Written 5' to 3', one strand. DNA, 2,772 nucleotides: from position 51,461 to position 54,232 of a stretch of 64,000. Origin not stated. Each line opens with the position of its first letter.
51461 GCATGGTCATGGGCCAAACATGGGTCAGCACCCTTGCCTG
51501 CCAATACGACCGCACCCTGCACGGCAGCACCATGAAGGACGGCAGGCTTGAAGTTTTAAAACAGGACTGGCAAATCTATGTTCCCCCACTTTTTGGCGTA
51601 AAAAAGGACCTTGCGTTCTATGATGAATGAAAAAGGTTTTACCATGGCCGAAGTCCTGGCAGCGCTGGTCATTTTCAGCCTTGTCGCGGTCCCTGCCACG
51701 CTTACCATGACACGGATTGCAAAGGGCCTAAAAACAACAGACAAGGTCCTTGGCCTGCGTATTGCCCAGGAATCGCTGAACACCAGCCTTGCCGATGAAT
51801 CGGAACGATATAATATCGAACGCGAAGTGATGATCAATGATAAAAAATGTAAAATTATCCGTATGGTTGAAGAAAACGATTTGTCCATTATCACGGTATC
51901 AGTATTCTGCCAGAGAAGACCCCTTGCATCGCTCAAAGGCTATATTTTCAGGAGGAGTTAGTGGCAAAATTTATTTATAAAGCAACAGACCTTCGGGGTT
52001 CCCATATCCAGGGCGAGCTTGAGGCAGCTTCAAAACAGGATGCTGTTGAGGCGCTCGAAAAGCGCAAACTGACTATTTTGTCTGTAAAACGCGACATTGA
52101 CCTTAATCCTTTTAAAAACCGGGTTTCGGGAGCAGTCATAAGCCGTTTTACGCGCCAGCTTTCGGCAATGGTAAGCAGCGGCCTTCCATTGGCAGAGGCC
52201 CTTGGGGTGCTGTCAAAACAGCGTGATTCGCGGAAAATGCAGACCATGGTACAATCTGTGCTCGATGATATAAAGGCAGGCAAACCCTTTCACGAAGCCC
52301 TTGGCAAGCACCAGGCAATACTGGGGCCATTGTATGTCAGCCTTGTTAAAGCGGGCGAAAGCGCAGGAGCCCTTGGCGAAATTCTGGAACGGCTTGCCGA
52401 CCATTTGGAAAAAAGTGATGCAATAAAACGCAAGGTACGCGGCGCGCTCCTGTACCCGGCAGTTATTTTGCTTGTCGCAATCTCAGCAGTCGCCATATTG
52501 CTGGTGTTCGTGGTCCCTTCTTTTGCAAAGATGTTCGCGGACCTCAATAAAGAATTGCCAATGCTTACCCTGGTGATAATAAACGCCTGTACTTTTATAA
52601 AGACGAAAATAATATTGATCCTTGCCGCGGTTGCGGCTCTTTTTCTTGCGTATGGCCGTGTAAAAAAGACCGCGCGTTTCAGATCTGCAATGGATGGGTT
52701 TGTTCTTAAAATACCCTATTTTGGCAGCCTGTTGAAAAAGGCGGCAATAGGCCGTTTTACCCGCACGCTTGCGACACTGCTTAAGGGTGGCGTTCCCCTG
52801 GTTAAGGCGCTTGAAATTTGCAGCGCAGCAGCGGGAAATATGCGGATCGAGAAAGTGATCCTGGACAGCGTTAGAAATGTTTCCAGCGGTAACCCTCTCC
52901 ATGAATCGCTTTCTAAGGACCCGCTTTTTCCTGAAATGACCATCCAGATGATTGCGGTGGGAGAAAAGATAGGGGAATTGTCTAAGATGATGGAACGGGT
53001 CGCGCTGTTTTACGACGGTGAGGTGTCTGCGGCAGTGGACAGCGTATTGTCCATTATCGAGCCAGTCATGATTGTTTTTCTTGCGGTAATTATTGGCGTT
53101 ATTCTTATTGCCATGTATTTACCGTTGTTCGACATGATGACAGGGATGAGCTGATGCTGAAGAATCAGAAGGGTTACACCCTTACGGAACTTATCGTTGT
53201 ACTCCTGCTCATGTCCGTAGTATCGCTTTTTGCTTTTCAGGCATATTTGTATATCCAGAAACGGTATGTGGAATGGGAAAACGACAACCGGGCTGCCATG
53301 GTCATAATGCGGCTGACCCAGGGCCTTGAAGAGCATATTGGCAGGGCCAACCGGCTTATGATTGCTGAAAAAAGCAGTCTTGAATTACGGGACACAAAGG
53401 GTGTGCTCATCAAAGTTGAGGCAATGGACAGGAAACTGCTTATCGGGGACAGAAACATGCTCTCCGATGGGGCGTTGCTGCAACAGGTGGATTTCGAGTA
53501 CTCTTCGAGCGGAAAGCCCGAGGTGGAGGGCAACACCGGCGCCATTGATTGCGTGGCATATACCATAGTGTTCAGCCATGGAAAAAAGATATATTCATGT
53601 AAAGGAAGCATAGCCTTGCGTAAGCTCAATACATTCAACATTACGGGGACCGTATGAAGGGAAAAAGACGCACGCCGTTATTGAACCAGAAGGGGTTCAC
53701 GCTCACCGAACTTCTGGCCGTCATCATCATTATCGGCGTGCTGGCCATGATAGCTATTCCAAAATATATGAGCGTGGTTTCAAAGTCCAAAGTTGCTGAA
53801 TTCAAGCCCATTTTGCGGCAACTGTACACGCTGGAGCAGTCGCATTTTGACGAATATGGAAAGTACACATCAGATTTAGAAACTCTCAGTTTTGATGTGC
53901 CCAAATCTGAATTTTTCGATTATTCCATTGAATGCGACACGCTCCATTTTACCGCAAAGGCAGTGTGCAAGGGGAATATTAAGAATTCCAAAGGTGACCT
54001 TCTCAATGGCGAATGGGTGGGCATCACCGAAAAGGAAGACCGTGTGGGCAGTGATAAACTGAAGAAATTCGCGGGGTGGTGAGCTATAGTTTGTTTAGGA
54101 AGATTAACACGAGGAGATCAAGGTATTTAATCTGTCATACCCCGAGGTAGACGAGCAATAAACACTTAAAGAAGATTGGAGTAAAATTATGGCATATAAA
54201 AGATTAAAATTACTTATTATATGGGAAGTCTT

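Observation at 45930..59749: Near-complete type II secretion locus with gspE displaced by a low-GC cargo-like insert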

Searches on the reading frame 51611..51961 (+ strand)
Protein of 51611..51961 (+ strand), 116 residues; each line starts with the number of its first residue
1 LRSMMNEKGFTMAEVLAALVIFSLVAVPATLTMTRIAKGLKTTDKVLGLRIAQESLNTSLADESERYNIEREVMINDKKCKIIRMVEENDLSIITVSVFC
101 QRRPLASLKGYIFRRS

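Call 3: search_protein_families(library=pfam, proteins=[window:51611-51961:+], max_evalue=0.1)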
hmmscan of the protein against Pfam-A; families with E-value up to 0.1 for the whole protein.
window:51611-51961:+ (116 aa): 1 family
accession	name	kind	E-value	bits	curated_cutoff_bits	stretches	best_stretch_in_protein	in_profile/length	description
PF07963.17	N_methyl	-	2.5e-07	30.4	21.2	1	4-29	1-26/27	Prokaryotic N-terminal methylation motif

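Call 7: search_protein_families(library=ncbifam, proteins=[window:51611-51961:+], max_evalue=0.01)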
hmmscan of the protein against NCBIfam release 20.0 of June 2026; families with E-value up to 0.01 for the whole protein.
window:51611-51961:+ (116 aa): 5 families
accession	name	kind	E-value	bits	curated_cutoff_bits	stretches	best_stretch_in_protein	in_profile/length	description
TIGR02532.1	IV_pilin_GFxxxE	domain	7.3e-06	25.6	16.3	1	8-27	2-21/24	prepilin-type N-terminal cleavage/methylation domain-containing protein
NF041013.1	T4P_ComGE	equivalog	0.00017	21.6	49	1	7-73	3-69/83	competence type IV pilus minor pilin ComGE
TIGR01707.1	gspI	equivalog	0.00019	21.9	44.35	1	9-98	1-96/101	type II secretion system minor pseudopilin GspI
NF041002.1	pilin_ComGF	equivalog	0.0015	18.7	80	1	7-40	1-34/139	competence type IV pilus minor pilin ComGF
NF007848.0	PRK10557.1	equivalog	0.0031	16.9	120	1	3-46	6-49/192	prepilin peptidase-dependent protein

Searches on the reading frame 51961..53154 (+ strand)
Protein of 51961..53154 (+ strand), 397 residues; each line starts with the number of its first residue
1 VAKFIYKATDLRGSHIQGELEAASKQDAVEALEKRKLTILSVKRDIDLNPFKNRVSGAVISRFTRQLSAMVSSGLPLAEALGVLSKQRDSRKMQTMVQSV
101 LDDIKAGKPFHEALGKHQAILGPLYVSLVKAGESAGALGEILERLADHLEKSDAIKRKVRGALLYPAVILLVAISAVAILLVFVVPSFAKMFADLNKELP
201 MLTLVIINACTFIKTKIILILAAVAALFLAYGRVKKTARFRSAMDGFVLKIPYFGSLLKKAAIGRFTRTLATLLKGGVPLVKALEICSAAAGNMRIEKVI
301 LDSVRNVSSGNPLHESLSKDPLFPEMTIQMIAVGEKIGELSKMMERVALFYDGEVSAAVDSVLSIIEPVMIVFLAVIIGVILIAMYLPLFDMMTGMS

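Call 3: search_protein_families(library=pfam, proteins=[window:51961-53154:+], max_evalue=0.1)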
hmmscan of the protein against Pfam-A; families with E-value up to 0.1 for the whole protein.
window:51961-53154:+ (397 aa): 1 family
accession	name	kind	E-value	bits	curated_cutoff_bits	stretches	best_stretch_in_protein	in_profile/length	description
PF00482.28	T2SSF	-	2.8e-61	205.4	25.2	2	63-186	1-125/125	Type II secretion system (T2SS), protein F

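Call 7: search_protein_families(library=ncbifam, proteins=[window:51961-53154:+], max_evalue=0.01)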
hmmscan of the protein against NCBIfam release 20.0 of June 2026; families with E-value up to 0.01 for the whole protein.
window:51961-53154:+ (397 aa): 7 families
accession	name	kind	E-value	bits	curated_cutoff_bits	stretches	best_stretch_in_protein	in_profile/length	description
TIGR02120.1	GspF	equivalog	5.7e-108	361.7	424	1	4-392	1-397/401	type II secretion system inner membrane protein GspF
NF052607.1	T4PiliAsmPilCThrm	equivalog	1.1e-102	344.2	700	1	1-396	1-404/406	type IV pilus assembly protein PilC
NF052606.1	T4PiliAsmPilCMyx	equivalog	2.9e-100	336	700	1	2-394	20-416/419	type IV pilus assembly protein PilC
NF047826.1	T3SSXpsF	equivalog_domain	1.5e-83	280.8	650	1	1-394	1-402/405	type II secretion system protein XpsF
NF007861.0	PRK10573.1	equivalog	7.9e-83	278.7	401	1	4-396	7-398/401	protein transport protein HofC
NF041012.2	T4P_ComGB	equivalog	6.1e-43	147.4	240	1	62-393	5-331/332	competence type IV pilus assembly protein ComGB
NF007711.0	PRK10408.1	equivalog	0.00098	19.2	124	1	159-233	36-104/112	L-valine transporter subunit YgaH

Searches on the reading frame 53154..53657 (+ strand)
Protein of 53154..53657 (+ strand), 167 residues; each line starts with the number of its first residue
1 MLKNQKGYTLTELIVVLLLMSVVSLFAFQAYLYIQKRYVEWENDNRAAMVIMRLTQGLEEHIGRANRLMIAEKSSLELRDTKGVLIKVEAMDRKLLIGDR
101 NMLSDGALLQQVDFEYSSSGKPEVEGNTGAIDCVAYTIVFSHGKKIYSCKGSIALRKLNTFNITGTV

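Call 3: search_protein_families(library=pfam, proteins=[window:53154-53657:+], max_evalue=0.1)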
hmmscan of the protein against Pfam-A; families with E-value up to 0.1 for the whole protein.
window:53154-53657:+ (167 aa): 2 families
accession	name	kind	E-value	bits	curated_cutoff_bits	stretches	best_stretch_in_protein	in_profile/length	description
PF07963.17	N_methyl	-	2.7e-07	30.3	21.2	1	3-28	2-27/27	Prokaryotic N-terminal methylation motif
PF16964.10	TadF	-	0.0081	16.5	27.3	0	2-32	3-33/178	Putative tight adherence pilin protein F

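Call 7: search_protein_families(library=ncbifam, proteins=[window:53154-53657:+], max_evalue=0.01)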
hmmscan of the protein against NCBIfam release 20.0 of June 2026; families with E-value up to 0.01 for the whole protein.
window:53154-53657:+ (167 aa): 7 families
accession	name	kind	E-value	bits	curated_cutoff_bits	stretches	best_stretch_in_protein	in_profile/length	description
TIGR02532.1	IV_pilin_GFxxxE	domain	2.6e-06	27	16.3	1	5-27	1-23/24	prepilin-type N-terminal cleavage/methylation domain-containing protein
NF007800.0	PRK10506.1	equivalog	2.7e-05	24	158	1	2-54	5-57/163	prepilin peptidase-dependent protein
NF007848.0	PRK10557.1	equivalog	0.0006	19.2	120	1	3-65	8-70/192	prepilin peptidase-dependent protein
NF041013.1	T4P_ComGE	equivalog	0.00069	19.7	49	1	3-45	1-43/83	competence type IV pilus minor pilin ComGE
NF007862.0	PRK10574.1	equivalog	0.0014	18.7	138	1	3-36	2-36/145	prepilin peptidase-dependent pilin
TIGR01708.2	typeII_sec_gspH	equivalog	0.0062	16.6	80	1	5-31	1-27/169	type II secretion system minor pseudopilin GspH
NF040999.1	pilin_ComGC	equivalog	0.0073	16.5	75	0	5-40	1-35/84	competence type IV pilus major pilin ComGC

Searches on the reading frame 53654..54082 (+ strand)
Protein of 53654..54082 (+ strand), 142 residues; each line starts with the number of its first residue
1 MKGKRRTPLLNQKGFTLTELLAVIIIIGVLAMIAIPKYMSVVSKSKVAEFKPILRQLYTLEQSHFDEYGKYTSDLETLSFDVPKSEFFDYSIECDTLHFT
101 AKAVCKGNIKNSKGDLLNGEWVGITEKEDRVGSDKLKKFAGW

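Call 3: search_protein_families(library=pfam, proteins=[window:53654-54082:+], max_evalue=0.1)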
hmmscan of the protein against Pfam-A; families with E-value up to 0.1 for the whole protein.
window:53654-54082:+ (142 aa): 3 families
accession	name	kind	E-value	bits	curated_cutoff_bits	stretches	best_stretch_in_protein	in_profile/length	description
PF07963.17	N_methyl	-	7.3e-07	29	21.2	1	11-35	3-27/27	Prokaryotic N-terminal methylation motif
PF16732.10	ComP_DUS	-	0.00079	20.7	27.3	1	36-109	1-78/87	Type IV minor pilin ComP, DNA uptake sequence receptor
PF16734.10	Pilin_GH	-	0.057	14.3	28.9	1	51-97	5-52/114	Type IV pilin-like G and H, putative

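Call 7: search_protein_families(library=ncbifam, proteins=[window:53654-54082:+], max_evalue=0.01)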
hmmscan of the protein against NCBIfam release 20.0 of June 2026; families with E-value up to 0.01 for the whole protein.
window:53654-54082:+ (142 aa): 7 families
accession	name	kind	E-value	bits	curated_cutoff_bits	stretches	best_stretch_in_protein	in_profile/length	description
NF041775.1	typeIV_PilA_Myxo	equivalog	7.7e-15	55.4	400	1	12-94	10-92/214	type IV pilin protein PilA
TIGR01710.1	typeII_sec_gspG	equivalog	2.2e-08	34.2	88.85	1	13-63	1-52/134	type II secretion system major pseudopilin GspG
TIGR02532.1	IV_pilin_GFxxxE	domain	2.4e-08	33.5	16.3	1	12-35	1-24/24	prepilin-type N-terminal cleavage/methylation domain-containing protein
NF007862.0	PRK10574.1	equivalog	2.2e-07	31.1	138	1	11-49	3-41/145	prepilin peptidase-dependent pilin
NF040999.1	pilin_ComGC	equivalog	2e-06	27.9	75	1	12-49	1-42/84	competence type IV pilus major pilin ComGC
TIGR01708.2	typeII_sec_gspH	equivalog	0.00026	21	80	1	12-41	1-30/169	type II secretion system minor pseudopilin GspH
NF041013.1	T4P_ComGE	equivalog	0.0048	17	49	1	11-48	2-39/83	competence type IV pilus minor pilin ComGE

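Call 45: search_solved_structures(query=window:53654-54082:+, max_evalue=1)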
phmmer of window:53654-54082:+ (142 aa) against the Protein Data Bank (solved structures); distinct sequences matched with E-value up to 1: 21.
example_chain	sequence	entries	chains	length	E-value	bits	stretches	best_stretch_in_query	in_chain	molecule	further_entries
8tj2_C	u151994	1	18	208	2e-10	44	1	15-92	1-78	Type IV major pilin protein PilA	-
9egp_A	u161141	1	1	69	5.8e-08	36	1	9-71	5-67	Geopilin domain 1 protein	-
7tgg_A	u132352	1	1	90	6.3e-08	35.9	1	8-67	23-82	Geopilin domain 1 protein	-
8tob_GA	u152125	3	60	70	2.6e-05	27.4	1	16-58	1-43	Fimbrial protein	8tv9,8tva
8tum_e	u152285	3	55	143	4.4e-05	26.7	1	15-59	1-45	Type IV major pilin protein PilA | Pilin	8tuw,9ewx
9lab_B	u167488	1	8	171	4.8e-05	26.6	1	11-48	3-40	MSHA major pilin subunit MshA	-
2m7g_A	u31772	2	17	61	5.7e-05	26.3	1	15-68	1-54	Geopilin domain 1 protein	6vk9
1oqw_A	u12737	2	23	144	6.6e-05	26.1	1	15-58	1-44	Fimbrial protein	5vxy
1ay2_A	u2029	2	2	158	0.00015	24.9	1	15-87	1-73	TYPE 4 PILIN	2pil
3sok_A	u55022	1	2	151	0.00016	24.8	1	15-74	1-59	Fimbrial protein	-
9laa_A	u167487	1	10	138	0.00017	24.8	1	12-46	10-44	Type IV pilin protein PilA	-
8p3b_A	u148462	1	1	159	0.00036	23.7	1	15-75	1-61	Fimbrial protein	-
2hi2_A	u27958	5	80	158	0.00042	23.5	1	15-71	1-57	Fimbrial protein | PilA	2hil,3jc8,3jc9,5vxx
5kua_A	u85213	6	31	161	0.00049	23.3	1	15-74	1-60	pilin | Neisseria meningitidis PilE variant SB-GATDH | Neisseria meningitidis PilE, SB-DATDH variant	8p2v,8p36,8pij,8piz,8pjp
8pfb_G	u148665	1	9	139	0.0035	20.5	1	15-68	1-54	Type IV pilin PilE1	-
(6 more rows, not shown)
